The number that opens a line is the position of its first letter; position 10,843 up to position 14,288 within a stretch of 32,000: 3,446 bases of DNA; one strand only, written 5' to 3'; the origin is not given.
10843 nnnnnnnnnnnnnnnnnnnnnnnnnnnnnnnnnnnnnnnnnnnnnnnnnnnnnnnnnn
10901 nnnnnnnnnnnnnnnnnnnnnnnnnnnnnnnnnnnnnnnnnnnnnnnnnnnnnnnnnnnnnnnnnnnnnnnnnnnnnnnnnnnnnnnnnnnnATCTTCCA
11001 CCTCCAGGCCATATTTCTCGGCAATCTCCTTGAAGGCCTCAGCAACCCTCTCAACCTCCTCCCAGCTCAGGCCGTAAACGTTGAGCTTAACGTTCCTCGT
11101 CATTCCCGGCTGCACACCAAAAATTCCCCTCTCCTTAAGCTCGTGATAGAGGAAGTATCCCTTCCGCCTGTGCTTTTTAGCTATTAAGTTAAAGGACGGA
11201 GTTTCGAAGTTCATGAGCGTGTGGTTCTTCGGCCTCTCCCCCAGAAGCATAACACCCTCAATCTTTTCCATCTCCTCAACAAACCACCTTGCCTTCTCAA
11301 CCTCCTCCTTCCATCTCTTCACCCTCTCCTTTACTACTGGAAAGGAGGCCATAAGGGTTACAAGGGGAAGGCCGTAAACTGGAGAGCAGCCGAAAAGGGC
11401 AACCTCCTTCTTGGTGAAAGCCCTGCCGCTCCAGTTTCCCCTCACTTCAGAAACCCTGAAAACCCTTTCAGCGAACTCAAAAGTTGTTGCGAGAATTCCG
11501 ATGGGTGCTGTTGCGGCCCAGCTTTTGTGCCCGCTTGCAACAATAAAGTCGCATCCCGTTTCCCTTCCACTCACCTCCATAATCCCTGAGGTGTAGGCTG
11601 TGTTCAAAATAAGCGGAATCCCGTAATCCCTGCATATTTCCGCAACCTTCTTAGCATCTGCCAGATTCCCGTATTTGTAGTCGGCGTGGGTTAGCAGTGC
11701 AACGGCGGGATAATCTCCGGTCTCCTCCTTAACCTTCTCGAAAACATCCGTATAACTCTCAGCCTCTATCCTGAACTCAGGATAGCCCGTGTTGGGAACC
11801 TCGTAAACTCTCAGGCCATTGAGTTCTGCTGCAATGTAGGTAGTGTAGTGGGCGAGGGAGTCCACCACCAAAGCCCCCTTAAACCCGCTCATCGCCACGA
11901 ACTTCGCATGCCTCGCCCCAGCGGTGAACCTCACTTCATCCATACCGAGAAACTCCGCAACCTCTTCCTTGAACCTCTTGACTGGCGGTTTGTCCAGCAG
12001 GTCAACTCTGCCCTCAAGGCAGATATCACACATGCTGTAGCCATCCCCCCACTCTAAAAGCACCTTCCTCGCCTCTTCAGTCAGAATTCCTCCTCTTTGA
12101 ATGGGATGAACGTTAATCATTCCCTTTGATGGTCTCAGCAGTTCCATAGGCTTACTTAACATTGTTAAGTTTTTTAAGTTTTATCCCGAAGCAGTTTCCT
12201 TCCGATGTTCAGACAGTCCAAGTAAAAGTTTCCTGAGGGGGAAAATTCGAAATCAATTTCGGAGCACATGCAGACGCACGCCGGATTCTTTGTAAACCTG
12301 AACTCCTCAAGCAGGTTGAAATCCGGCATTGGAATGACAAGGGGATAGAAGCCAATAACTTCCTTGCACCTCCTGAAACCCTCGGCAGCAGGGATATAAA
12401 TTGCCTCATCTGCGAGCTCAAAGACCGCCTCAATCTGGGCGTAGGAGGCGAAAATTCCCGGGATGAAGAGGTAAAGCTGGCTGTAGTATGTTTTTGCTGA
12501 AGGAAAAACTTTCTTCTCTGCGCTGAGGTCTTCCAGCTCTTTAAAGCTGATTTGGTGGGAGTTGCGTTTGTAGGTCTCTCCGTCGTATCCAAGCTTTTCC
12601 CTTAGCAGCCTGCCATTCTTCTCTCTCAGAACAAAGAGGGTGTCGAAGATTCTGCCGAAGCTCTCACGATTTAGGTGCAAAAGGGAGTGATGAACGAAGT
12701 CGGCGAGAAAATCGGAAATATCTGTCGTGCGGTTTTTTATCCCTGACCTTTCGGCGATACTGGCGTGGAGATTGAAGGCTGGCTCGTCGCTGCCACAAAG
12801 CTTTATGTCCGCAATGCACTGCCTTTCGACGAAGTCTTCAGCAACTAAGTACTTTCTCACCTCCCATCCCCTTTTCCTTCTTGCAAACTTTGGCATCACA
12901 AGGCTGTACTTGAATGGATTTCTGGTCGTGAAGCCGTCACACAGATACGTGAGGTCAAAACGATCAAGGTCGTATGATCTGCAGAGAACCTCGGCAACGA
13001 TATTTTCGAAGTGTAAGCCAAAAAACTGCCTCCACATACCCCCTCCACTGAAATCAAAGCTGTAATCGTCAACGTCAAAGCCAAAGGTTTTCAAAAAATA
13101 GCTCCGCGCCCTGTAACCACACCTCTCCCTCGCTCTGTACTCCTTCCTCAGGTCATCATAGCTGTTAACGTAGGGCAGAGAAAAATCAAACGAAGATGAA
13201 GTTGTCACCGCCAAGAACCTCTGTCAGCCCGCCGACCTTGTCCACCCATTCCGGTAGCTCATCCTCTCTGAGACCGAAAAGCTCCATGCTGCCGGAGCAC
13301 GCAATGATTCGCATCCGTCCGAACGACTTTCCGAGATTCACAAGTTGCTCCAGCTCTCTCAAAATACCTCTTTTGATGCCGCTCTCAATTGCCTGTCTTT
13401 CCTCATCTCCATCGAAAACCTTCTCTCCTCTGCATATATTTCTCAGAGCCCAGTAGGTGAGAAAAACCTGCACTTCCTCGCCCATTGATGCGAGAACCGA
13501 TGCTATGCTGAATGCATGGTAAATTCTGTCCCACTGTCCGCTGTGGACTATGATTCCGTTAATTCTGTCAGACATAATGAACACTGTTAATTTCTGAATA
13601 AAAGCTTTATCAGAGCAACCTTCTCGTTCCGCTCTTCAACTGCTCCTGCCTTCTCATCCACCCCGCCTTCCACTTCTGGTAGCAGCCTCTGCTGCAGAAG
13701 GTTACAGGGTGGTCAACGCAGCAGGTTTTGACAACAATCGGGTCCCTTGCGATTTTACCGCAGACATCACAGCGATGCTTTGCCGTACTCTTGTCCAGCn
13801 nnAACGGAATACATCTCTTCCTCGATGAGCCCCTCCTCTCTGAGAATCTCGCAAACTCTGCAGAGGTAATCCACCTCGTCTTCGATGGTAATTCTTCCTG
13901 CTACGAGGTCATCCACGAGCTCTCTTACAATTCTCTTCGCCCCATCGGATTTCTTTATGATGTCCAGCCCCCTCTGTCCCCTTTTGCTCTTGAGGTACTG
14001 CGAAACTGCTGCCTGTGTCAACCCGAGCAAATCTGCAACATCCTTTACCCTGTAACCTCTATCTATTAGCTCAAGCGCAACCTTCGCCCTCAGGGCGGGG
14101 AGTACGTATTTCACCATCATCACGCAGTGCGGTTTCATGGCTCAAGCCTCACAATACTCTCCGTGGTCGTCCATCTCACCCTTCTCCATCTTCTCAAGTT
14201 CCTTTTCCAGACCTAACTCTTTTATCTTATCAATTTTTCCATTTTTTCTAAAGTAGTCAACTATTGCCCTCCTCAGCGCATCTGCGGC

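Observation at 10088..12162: Second SepCysS copy translationally coupled to a DUF169 protein rather than to tRNA-Cys pathway partners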

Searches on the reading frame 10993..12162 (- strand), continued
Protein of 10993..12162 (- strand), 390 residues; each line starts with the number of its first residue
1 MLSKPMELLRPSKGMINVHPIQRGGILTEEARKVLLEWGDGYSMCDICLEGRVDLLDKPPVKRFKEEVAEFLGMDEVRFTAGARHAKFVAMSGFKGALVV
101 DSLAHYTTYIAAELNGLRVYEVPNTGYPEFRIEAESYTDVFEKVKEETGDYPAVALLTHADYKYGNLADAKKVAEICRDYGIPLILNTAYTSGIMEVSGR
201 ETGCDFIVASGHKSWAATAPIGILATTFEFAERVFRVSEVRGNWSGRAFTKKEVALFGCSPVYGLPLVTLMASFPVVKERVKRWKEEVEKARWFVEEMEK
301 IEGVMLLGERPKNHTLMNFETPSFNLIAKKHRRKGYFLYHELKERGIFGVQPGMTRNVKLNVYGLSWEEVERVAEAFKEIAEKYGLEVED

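Call 62: find_encoding_contigs(protein=P0067, flank=5000, max_places=2)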
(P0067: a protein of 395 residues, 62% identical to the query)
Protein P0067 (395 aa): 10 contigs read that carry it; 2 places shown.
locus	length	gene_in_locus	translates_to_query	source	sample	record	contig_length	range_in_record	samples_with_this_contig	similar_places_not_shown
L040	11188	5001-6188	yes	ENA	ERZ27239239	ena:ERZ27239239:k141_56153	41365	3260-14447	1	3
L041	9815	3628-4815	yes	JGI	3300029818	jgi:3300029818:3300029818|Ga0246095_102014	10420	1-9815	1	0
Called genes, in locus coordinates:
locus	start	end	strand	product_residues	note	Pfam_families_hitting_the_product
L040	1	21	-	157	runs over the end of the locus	PF00571:CBS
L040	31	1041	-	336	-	PF01118:Semialdhyde_dh, PF22698:Semialdhyde_dhC_1, PF02774:Semialdhyde_dhC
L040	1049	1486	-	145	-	PF01986:DUF123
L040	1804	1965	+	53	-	-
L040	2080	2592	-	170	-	PF22769:DCD, PF00692:dUTPase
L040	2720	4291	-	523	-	PF02369:Big_1 (weak)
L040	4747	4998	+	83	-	PF13192:Thioredoxin_3, PF00462:Glutaredoxin (weak)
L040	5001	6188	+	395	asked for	PF00155:Aminotran_1_2, PF00266:Aminotran_5, PF05889:SepSecS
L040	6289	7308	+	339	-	PF02596:DUF169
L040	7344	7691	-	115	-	PF13022:HTH_Tnp_1_2 (weak)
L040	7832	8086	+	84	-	-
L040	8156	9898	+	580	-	PF00587:tRNA-synt_2b, PF03129:HGTP_anticodon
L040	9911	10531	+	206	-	-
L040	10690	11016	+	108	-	-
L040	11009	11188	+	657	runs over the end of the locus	PF01496:V_ATPase_I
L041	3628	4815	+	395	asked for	PF00155:Aminotran_1_2, PF00266:Aminotran_5, PF05889:SepSecS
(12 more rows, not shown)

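Call 63: find_encoding_contigs(protein=P0111, flank=4000, max_places=1)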
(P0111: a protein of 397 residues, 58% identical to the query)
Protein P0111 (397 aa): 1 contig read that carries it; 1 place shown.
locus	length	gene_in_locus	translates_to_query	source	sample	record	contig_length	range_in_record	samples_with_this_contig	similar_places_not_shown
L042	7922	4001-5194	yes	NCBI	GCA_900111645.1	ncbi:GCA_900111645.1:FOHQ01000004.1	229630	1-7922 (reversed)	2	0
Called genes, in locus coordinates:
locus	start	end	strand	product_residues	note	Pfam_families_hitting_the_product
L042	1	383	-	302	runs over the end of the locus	PF01507:PAPS_reduct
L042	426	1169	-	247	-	PF01507:PAPS_reduct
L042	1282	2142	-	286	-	PF03460:NIR_SIR_ferr, PF01077:NIR_SIR, PF12838:Fer4_7 (faint), PF25160:LdpA_Fe-S-bd (faint), PF12837:Fer4_6 (faint), PF00037:Fer4, PF13187:Fer4_9 (weak), PF00037:Fer4 (weak), +4 more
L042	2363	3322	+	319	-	PF01384:PHO4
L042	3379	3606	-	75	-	-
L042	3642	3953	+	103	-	PF13192:Thioredoxin_3 (weak)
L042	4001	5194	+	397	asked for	PF00155:Aminotran_1_2 (weak), PF00266:Aminotran_5, PF05889:SepSecS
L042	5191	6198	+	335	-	PF02596:DUF169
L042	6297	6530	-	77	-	PF01206:TusA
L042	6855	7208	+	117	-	-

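Call 64: find_encoding_contigs(protein=P0145, flank=4000, max_places=1)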
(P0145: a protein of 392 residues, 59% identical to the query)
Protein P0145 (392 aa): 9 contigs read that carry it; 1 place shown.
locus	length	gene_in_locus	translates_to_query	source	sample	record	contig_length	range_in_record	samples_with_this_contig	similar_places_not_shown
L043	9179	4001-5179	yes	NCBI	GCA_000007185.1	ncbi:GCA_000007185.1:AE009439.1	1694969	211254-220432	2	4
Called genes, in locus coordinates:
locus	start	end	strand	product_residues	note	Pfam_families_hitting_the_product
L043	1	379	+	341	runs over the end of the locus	PF00557:Peptidase_M24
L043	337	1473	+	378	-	PF02277:DBI_PRT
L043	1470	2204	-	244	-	-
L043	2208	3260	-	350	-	PF01924:HypD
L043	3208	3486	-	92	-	PF01455:HupF_HypC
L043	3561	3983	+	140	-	PF01951:Archease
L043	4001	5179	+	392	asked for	PF00155:Aminotran_1_2, PF00266:Aminotran_5, PF05889:SepSecS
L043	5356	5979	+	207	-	-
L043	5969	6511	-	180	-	-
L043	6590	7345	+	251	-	PF01026:TatD_DNase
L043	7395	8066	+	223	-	PF01210:NAD_Gly3P_dh_N (weak), PF02558:ApbA (weak), PF03446:NAD_binding_2 (weak), PF03807:F420_oxidored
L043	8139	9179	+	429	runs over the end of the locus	PF20695:UbiD_N, PF01977:UbiD, PF20696:UbiD_C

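Call 65: find_encoding_contigs(protein=P0100, flank=4000, max_places=1)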
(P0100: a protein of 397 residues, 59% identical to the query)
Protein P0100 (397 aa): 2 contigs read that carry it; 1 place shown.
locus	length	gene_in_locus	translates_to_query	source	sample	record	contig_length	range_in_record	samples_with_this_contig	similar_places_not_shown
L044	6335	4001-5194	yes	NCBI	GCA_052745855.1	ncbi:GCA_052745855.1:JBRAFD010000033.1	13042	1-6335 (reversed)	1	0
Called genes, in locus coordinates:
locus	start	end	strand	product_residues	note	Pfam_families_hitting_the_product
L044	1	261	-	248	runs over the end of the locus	PF01061:ABC2_membrane, PF12698:ABC2_membrane_3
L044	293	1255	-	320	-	PF00005:ABC_tran, PF13175:AAA_15 (faint), PF13304:AAA_21, PF13732:DrrA1-3_C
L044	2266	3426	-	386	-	PF04945:YHS, PF00122:E1-E2_ATPase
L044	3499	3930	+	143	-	PF03551:PadR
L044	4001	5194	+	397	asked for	PF00155:Aminotran_1_2, PF01041:DegT_DnrJ_EryC1 (weak), PF00266:Aminotran_5, PF05889:SepSecS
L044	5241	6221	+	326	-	PF02596:DUF169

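Call 73: find_related_loci(query=A4, collection=metagenome_contigs, flank=4000)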
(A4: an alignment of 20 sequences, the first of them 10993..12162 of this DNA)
Query A4 (390 aa) in metagenome_contigs; peptide patterns used: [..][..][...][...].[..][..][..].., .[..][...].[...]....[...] (x = any residue, [..] = any of these).
599 stretches matched a pattern (row limit reached: there are more); 472 encode a relative of the query (tblastn E <= 1e-3); the best 80 are kept; 80 distinct loci.
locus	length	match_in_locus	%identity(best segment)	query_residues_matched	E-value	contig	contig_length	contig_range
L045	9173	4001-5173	83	1-390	0e+0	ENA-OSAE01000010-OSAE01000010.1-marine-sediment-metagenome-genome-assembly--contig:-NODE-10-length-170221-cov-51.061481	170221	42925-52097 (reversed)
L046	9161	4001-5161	71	5-390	0e+0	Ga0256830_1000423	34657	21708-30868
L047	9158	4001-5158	66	6-390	0e+0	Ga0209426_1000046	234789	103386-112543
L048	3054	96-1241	61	12-390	4e-173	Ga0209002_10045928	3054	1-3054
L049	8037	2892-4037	61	12-390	6e-163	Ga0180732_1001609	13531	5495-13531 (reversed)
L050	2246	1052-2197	61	12-390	5e-175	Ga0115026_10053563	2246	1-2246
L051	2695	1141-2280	59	12-388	3e-172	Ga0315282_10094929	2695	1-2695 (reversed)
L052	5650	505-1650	60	12-390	3e-162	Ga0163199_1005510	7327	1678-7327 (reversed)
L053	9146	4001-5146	60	12-390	7e-162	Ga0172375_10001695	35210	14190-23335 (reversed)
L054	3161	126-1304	59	2-390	2e-169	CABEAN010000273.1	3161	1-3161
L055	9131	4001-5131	61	16-389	5e-160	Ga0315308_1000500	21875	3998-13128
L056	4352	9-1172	59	7-390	3e-164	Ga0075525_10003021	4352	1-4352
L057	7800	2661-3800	60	13-389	7e-159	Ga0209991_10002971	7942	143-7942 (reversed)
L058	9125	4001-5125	59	19-390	3e-154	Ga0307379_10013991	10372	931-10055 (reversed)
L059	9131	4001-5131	57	16-389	2e-153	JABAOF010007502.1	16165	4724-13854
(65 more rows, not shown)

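Call 77: search_protein_families(library=pfam, alignment_id=A5, max_evalue=0.0001)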
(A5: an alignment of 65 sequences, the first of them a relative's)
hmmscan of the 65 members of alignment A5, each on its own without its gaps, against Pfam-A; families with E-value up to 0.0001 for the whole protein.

A. member 1, L060:4968-6176:+ (403 aa): 3 families
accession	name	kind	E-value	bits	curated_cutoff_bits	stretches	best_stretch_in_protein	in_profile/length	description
PF02568.20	ThiI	-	2.3e-62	210.6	20.5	1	183-379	1-196/197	Thiamine biosynthesis protein (ThiI)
PF02926.22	THUMP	-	3.3e-21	75.9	20.6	1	90-171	2-83/84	THUMP domain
PF22025.1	ThiI_fer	-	6.5e-11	43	25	1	11-83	2-72/72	ThiI ferredoxin-like domain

B. families by the number of members that match (of 65 scanned): 52 families (the first 25 are shown)
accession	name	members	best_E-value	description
PF00899.27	ThiF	16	1.1e-84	ThiF family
PF02597.26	ThiS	8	1.6e-17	ThiS family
PF22025.1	ThiI_fer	7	3.9e-15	ThiI ferredoxin-like domain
PF02568.20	ThiI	6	2.2e-63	Thiamine biosynthesis protein (ThiI)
PF00005.33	ABC_tran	6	9.8e-23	ABC transporter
PF02926.22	THUMP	6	3.3e-21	THUMP domain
PF02811.25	PHP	6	1.3e-08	PHP domain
PF02463.25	SMC_N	5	1.5e-06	RecF/RecN/SMC N terminal domain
PF00571.33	CBS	4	1.1e-25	CBS domain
PF01381.28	HTH_3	4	8.8e-16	Helix-turn-helix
PF13560.12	HTH_31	4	1.2e-12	Helix-turn-helix domain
PF12844.13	HTH_19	4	1.8e-09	Helix-turn-helix domain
PF01876.22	RNase_P_p30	4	1.9e-08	RNase P subunit p30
PF13443.12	HTH_26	4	1.4e-07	Cro/C1-type HTH DNA-binding domain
PF13304.12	AAA_21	4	2e-05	AAA domain, putative AbiEii toxin, Type IV TA system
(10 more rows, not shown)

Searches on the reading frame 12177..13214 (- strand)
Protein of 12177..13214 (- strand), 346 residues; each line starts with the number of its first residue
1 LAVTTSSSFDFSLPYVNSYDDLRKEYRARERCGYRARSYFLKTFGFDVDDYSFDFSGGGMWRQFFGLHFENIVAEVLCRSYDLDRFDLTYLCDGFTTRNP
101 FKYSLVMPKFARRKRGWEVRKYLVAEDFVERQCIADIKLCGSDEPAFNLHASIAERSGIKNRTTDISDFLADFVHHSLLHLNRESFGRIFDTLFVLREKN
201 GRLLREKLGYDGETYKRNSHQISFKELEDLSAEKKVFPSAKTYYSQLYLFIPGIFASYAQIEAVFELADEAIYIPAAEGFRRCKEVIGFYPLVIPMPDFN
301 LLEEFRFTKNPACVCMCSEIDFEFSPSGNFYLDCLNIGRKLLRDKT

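Call 5: search_protein_families(library=pfam, proteins=[window:12177-13214:-], max_evalue=0.01)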
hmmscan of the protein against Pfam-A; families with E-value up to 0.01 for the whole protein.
window:12177-13214:- (346 aa): 0 families

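Call 10: search_protein_families(library=ncbifam, proteins=[window:12177-13214:-], max_evalue=0.001)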
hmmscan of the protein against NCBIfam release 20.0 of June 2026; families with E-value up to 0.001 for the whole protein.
window:12177-13214:- (346 aa): 0 families

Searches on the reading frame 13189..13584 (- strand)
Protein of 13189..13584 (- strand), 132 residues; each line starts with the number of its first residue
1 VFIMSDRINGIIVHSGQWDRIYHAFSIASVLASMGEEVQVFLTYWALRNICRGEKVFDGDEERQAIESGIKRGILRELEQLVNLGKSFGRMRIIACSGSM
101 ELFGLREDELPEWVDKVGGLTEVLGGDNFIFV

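Call 5: search_protein_families(library=pfam, proteins=[window:13189-13584:-], max_evalue=0.01)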
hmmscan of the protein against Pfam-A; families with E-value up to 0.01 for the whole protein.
window:13189-13584:- (132 aa): 2 families
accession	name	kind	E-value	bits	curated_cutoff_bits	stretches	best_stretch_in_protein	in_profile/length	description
PF13686.11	DrsE_2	-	1.8e-11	44.7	25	2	11-55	7-51/156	DsrE/DsrF/DrsH-like family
PF02635.20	DsrE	-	8.2e-05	23.2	22.7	1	20-122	16-102/116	DsrE/DsrF-like family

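Call 10: search_protein_families(library=ncbifam, proteins=[window:13189-13584:-], max_evalue=0.001)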
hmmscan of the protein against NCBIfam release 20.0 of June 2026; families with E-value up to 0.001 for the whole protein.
window:13189-13584:- (132 aa): 1 family
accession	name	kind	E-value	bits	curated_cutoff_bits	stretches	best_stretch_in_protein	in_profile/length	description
NF047629.1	SulfCarrDsrE2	equivalog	8.1e-08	32.6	210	1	5-50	2-47/159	sulfur carrier protein DsrE2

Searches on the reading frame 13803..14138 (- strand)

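Call 5: search_protein_families(library=pfam, proteins=[window:13803-14138:-], max_evalue=0.01)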
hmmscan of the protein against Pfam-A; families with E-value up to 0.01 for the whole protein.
window:13803-14138:- (112 aa): 7 families
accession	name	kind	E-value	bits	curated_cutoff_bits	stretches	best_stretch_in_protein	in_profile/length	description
PF01022.26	HTH_5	-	0.00016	21.9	22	1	24-50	11-37/47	Bacterial regulatory protein, arsR family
PF13384.12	HTH_23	-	0.00023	21.3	24.6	1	16-57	6-48/50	Homeodomain-like domain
PF06056.18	Terminase_5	-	0.0026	18.1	20.3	1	20-61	5-48/58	Putative ATPase subunit of terminase (gpP-like)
PF01381.28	HTH_3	-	0.0027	18.1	23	1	26-53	7-34/55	Helix-turn-helix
PF13560.12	HTH_31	-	0.0032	18.2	27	0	27-54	13-40/64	Helix-turn-helix domain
PF13518.12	HTH_28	-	0.0048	17.4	25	1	17-58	2-41/52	Helix-turn-helix domain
PF09722.15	Xre_MbcA_ParS_C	-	0.0074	16.7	24.5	0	13-39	20-46/51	Antitoxin Xre/MbcA/ParS C-terminal toxin-binding domain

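Call 10: search_protein_families(library=ncbifam, proteins=[window:13803-14138:-], max_evalue=0.001)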
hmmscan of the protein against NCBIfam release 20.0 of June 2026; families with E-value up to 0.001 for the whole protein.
window:13803-14138:- (112 aa): 1 family
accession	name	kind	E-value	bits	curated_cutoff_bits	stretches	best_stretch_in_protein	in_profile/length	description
NF033788.1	HTH_metalloreg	subfamily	0.00027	20.7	55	0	17-51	13-48/77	metalloregulator ArsR/SmtB family transcription factor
